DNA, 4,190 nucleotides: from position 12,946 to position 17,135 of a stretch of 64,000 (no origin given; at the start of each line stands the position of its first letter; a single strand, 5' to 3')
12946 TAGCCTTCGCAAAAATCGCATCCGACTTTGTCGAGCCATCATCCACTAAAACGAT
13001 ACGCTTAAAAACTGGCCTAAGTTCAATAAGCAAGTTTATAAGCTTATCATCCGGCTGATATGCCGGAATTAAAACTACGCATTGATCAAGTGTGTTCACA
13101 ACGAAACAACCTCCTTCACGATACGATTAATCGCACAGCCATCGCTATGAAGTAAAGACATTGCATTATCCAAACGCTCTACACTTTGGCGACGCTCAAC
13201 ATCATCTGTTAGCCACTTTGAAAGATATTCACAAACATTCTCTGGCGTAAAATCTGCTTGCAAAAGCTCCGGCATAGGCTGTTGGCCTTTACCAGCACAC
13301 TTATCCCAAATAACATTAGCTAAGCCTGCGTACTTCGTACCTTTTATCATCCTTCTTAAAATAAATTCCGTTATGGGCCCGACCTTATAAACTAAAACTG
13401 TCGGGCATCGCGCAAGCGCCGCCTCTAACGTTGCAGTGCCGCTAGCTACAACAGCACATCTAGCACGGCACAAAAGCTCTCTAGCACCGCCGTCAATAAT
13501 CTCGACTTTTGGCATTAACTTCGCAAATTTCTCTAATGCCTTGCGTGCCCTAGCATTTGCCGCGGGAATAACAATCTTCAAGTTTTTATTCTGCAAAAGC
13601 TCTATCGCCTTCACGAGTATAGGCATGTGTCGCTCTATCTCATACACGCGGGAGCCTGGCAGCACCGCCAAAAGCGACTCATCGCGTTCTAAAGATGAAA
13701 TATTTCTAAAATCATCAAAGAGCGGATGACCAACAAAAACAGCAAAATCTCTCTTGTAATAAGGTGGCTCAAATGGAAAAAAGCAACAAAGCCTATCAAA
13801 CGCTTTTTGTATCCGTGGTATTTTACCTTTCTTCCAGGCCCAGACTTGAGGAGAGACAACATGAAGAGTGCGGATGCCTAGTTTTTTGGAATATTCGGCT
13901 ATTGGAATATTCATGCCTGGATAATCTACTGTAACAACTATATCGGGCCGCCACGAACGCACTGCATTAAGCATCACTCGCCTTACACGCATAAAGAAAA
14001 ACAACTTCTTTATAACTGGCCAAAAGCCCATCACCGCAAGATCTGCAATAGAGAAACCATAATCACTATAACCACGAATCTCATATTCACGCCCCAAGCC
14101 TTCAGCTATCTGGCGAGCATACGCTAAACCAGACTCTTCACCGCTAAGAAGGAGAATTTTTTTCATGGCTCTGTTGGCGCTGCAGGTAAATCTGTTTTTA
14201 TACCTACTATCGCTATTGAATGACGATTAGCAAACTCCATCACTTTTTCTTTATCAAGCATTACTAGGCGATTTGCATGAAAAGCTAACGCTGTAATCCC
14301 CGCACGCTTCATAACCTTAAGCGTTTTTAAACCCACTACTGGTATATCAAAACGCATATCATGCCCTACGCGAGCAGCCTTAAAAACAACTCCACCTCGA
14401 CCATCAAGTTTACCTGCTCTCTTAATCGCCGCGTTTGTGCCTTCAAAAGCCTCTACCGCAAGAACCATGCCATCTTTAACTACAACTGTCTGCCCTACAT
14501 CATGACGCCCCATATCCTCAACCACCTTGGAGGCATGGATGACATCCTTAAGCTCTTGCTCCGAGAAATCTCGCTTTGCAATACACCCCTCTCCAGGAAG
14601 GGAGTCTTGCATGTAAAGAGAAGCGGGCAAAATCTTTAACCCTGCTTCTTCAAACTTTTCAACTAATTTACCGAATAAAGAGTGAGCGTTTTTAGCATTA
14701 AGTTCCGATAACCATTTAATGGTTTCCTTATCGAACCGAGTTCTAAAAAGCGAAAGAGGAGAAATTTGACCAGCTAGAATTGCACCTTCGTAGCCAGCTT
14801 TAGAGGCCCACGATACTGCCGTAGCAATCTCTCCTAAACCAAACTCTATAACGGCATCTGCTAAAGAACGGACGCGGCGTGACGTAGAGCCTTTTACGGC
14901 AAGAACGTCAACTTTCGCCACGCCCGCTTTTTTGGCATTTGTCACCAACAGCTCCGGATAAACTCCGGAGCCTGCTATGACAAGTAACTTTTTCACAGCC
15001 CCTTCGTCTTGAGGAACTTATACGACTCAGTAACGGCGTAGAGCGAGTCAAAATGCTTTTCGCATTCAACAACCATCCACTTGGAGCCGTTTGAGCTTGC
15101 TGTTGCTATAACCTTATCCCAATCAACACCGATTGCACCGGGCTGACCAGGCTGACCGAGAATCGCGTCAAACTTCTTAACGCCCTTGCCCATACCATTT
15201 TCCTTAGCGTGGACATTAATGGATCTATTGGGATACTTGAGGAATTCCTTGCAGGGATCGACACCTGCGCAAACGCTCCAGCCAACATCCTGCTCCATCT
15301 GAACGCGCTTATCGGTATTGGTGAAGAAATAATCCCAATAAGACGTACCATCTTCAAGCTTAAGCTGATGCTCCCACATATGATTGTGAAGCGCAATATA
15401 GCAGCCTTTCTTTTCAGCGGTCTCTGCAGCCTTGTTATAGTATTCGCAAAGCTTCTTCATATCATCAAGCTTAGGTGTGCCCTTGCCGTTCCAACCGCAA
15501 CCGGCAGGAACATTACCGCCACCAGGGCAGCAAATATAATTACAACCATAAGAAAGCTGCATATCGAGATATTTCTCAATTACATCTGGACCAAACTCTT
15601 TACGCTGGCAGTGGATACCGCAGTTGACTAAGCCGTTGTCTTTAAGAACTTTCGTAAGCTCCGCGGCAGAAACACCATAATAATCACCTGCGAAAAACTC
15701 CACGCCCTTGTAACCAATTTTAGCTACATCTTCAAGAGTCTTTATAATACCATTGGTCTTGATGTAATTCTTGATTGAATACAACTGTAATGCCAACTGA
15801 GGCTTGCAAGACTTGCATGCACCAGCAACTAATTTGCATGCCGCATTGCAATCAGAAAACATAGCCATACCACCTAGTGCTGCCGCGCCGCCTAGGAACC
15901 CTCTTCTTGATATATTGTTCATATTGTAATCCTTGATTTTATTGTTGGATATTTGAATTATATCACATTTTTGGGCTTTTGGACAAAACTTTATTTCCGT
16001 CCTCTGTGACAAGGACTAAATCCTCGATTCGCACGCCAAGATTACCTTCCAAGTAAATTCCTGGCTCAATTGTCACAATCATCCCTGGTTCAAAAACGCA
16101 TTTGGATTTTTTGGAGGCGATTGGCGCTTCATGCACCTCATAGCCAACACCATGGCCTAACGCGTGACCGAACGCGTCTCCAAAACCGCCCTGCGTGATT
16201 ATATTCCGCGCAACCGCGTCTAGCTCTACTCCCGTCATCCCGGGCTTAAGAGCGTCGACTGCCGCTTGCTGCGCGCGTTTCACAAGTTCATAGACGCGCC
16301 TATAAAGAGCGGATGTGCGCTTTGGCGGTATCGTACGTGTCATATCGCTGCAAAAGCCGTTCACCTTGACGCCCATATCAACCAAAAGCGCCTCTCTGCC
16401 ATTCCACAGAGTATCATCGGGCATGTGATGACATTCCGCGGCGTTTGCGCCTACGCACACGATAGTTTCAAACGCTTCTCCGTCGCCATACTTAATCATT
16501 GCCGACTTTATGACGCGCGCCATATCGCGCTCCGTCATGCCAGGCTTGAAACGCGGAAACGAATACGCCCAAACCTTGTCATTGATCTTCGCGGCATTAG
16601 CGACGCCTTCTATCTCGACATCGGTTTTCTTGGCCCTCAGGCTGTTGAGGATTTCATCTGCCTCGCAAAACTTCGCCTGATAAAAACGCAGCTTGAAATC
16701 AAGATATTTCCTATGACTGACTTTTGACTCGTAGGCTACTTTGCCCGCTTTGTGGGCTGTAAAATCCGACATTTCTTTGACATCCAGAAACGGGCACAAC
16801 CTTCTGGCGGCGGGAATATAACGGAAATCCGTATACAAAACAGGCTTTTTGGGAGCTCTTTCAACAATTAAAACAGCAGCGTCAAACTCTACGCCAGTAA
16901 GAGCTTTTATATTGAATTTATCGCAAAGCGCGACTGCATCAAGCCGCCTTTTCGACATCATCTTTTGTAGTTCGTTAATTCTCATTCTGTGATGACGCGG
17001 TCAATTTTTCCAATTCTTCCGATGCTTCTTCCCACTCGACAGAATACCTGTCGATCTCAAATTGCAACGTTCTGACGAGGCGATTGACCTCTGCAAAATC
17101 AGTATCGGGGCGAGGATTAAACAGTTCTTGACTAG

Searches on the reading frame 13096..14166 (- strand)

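Call 14: search_protein_families(library=pfam, proteins=[window:13096-14166:-])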
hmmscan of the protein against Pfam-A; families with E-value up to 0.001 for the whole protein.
window:13096-14166:- (356 aa): 1 family
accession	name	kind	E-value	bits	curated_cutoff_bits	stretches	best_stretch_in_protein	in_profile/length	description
PF02684.21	LpxB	-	9.4e-67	225.9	22.6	1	37-338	46-358/374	Lipid-A-disaccharide synthetase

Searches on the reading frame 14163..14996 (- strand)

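Call 14: search_protein_families(library=pfam, proteins=[window:14163-14996:-])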
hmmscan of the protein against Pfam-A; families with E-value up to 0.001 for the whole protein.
window:14163-14996:- (277 aa): 2 families
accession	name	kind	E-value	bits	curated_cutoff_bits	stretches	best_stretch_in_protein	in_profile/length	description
PF06230.17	LpxI_C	-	2.3e-43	147.6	25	1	136-264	2-131/131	LpxI C-terminal domain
PF17930.7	LpxI_N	-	1.9e-20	73.6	25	1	3-131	1-128/129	LpxI N-terminal domain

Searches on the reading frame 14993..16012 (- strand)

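Call 14: search_protein_families(library=pfam, proteins=[window:14993-16012:-])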
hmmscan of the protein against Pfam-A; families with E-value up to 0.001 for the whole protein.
window:14993-16012:- (339 aa): 1 family
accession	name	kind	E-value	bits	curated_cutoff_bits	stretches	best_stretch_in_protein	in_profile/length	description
PF01261.30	AP_endonuc_2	-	1.4e-12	48.3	31.1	1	94-335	2-247/249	Xylose isomerase-like TIM barrel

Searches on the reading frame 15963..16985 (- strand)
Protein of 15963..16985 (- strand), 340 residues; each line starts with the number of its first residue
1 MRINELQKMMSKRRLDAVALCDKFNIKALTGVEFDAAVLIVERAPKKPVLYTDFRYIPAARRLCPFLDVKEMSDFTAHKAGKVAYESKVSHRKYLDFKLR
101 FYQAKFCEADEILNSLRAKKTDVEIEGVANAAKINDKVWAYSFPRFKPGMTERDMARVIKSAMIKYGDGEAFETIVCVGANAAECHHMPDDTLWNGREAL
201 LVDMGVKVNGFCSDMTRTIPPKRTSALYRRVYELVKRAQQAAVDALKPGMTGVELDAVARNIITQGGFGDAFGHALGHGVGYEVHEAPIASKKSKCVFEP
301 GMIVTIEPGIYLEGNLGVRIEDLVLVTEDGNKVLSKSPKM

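Call 14: search_protein_families(library=pfam, proteins=[window:15963-16985:-])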
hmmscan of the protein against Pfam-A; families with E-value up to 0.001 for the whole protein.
window:15963-16985:- (340 aa): 2 families
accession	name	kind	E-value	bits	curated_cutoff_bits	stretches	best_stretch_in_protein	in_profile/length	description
PF00557.29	Peptidase_M24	-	3.8e-62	210.2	23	1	128-328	3-208/208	Metallopeptidase family M24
PF01321.24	Creatinase_N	-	6.9e-10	40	22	1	2-118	1-127/128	Creatinase/Prolidase N-terminal domain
